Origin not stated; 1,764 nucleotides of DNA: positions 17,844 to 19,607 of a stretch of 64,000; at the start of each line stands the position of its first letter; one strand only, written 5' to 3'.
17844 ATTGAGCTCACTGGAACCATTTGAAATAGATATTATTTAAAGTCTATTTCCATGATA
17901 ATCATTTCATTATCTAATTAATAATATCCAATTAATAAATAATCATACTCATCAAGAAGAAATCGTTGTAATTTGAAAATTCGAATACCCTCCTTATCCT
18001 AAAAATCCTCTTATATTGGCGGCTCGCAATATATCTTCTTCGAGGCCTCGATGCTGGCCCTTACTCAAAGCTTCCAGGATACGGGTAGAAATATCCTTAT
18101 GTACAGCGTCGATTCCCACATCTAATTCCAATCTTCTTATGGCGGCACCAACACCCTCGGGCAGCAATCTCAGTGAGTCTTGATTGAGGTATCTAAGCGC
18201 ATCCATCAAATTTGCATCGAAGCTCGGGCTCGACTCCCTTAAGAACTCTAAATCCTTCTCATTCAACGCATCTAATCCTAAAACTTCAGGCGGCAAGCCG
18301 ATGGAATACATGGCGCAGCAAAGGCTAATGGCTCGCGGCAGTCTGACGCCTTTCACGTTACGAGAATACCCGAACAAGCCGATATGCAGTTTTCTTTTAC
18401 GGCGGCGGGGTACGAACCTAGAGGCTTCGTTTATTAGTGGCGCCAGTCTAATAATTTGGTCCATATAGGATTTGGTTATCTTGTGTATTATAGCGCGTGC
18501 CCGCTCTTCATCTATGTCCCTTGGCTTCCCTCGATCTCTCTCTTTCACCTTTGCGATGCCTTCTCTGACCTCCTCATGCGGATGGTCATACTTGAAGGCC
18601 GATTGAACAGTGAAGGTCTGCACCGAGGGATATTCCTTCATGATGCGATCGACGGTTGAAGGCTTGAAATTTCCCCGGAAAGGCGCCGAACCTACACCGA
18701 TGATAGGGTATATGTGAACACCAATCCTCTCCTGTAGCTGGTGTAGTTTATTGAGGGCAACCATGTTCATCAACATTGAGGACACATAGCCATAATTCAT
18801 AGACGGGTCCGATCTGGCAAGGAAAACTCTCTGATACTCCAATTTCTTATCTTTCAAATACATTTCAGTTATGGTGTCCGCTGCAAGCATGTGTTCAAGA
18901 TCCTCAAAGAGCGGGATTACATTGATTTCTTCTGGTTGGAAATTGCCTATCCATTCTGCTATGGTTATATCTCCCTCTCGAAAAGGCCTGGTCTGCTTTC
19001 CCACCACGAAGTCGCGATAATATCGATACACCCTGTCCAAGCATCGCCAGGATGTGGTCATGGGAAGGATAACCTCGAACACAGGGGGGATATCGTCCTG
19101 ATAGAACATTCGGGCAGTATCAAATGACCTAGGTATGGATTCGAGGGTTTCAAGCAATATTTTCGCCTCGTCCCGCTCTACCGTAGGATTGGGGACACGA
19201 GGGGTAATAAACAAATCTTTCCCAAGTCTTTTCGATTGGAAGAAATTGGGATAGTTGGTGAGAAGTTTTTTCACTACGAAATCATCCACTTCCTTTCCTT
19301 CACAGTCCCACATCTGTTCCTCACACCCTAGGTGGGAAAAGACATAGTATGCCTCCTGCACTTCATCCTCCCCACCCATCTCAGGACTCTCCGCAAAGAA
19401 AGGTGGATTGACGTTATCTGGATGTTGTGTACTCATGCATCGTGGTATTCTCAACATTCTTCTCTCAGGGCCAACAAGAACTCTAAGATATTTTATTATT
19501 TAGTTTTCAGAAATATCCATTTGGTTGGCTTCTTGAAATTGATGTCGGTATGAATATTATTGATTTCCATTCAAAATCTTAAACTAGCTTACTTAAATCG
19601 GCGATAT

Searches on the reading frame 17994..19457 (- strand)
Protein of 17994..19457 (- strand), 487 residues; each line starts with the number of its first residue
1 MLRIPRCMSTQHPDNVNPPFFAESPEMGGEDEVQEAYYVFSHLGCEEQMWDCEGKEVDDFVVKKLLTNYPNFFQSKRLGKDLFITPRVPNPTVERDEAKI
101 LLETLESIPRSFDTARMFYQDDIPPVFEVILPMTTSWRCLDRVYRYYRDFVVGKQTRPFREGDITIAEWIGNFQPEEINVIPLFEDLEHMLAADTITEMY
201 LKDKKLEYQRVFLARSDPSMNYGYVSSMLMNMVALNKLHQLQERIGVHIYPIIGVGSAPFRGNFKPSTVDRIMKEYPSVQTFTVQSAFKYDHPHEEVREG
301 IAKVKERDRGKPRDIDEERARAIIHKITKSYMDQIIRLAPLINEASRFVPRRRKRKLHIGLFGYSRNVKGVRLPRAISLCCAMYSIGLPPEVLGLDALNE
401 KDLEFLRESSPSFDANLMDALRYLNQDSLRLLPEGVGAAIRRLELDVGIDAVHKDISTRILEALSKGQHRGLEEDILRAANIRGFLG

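Call 57: search_protein_families(library=pfam, proteins=[window:17994-19457:-], max_evalue=0.00001)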
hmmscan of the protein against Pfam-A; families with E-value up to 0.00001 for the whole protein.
window:17994-19457:- (487 aa): 1 family
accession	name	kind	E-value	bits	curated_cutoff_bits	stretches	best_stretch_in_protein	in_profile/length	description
PF14010.12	PEPcase_2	-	1.4e-191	637.7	25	1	4-487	1-493/493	Phosphoenolpyruvate carboxylase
